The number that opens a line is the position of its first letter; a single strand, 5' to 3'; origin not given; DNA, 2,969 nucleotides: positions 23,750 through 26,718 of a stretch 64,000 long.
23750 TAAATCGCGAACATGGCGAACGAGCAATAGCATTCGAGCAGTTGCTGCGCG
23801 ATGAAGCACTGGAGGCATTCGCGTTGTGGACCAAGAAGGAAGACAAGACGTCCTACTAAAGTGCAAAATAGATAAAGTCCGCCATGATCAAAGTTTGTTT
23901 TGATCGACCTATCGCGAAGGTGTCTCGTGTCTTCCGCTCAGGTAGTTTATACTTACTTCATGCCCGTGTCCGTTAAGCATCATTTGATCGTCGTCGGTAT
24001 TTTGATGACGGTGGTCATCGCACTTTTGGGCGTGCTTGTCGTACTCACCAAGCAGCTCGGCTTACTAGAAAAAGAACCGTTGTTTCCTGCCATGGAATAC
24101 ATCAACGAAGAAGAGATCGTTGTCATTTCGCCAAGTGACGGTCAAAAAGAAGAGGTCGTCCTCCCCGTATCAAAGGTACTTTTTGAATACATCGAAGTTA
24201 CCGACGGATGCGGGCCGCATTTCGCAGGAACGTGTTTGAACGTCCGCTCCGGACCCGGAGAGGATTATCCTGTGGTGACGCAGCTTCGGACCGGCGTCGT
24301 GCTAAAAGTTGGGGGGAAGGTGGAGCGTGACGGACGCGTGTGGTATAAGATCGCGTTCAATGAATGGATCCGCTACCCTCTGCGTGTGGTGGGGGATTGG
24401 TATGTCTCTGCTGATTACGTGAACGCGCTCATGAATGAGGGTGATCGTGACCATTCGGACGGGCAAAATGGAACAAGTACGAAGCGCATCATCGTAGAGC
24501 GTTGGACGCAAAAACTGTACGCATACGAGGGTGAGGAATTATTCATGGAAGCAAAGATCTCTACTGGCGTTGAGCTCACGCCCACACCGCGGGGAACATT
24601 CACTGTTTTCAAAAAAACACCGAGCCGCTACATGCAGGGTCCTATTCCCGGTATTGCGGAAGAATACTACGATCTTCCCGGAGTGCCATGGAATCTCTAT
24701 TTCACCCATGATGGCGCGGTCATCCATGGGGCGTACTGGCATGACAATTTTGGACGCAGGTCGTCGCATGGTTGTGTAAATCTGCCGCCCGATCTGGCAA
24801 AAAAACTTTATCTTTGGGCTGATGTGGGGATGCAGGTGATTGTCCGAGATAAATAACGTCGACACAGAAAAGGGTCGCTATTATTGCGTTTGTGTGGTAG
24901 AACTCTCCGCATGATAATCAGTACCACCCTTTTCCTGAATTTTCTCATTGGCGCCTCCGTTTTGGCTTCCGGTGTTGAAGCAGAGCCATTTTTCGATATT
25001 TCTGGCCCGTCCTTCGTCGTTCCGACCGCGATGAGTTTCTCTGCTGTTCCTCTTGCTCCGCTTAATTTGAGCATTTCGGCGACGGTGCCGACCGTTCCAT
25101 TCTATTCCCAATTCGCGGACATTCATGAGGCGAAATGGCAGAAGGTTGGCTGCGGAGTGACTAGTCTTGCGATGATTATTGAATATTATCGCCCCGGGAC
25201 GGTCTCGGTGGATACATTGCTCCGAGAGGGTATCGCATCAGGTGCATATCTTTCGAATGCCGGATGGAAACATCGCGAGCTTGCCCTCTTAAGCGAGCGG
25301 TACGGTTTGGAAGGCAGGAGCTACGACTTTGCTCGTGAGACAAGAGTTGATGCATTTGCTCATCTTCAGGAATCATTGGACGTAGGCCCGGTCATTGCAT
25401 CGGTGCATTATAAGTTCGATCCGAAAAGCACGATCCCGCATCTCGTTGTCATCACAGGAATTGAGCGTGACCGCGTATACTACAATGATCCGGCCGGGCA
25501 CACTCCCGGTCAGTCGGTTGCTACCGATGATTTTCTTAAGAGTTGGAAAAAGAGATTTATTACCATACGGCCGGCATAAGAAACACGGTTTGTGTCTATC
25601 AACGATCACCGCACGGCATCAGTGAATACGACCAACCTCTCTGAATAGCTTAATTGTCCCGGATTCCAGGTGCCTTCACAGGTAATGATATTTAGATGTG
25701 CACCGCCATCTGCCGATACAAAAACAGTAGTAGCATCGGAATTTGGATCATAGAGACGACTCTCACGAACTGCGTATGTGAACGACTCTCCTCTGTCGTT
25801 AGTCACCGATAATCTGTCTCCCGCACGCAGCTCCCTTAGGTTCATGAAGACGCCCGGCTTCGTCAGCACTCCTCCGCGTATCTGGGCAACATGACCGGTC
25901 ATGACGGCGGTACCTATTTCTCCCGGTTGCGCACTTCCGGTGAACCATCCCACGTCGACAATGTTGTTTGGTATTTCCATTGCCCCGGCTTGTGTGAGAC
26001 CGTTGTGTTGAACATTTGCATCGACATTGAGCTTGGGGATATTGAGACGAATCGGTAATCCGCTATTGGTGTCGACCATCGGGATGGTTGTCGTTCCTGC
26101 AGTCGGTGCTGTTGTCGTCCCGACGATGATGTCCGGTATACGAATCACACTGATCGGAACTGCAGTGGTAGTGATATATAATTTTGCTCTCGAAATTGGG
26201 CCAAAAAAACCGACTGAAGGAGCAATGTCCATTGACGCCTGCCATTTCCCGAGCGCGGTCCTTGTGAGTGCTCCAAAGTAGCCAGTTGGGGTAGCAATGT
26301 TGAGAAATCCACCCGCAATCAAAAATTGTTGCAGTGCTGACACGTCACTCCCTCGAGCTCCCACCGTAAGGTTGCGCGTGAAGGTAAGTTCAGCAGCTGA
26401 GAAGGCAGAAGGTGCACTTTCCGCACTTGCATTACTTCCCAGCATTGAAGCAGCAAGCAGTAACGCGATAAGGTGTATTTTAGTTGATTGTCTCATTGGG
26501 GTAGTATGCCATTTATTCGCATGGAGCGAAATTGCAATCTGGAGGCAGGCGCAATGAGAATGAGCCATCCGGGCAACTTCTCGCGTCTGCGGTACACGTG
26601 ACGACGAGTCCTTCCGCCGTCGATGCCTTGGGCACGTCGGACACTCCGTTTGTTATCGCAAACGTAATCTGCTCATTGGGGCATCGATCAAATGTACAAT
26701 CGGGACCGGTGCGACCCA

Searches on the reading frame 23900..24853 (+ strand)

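Call 53: search_protein_families(library=pfam, proteins=[window:23900-24853:+], max_evalue=0.001)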
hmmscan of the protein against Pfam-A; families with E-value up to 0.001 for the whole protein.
window:23900-24853:+ (318 aa): 3 families
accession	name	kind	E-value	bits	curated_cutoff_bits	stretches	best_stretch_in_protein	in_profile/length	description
PF03734.19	YkuD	-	4.1e-21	76.5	23.4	1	195-315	2-146/146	L,D-transpeptidase catalytic domain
PF08239.17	SH3_3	-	9.9e-08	32.5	27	1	113-153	3-41/54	Bacterial SH3 domain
PF06347.19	SH3_4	-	0.00057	20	24.1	0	113-139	5-31/56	Bacterial SH3 domain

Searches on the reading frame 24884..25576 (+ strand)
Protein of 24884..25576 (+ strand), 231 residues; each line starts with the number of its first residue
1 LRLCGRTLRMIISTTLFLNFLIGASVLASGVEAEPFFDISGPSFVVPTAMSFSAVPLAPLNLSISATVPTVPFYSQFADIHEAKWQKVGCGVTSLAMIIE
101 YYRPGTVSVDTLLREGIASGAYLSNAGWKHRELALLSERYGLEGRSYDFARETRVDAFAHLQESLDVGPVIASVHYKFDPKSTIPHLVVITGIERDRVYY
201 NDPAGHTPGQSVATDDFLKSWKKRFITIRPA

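Call 53: search_protein_families(library=pfam, proteins=[window:24884-25576:+], max_evalue=0.001)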
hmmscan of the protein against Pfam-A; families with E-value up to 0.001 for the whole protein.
window:24884-25576:+ (231 aa): 3 families
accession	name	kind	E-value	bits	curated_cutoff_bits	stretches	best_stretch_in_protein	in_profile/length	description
PF13529.12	Peptidase_C39_2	-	3.9e-13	50.6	24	1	71-204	3-143/143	Peptidase_C39 like family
PF03412.21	Peptidase_C39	-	6.1e-08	33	22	1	87-230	10-130/133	Peptidase C39 family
PF12385.14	Peptidase_C70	-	4.6e-05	23.8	19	1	87-217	17-136/141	Papain-like cysteine protease AvrRpt2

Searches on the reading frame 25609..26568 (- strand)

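Call 53: search_protein_families(library=pfam, proteins=[window:25609-26568:-], max_evalue=0.001)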
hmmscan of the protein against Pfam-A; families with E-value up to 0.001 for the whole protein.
window:25609-26568:- (320 aa): 2 families
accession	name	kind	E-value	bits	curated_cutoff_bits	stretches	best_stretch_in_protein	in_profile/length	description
PF04203.18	Sortase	-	1.1e-21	77.3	26.6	1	175-317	1-123/125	Sortase domain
PF01471.23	PG_binding_1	-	3.6e-07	30.7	23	1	72-117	1-45/57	Putative peptidoglycan binding domain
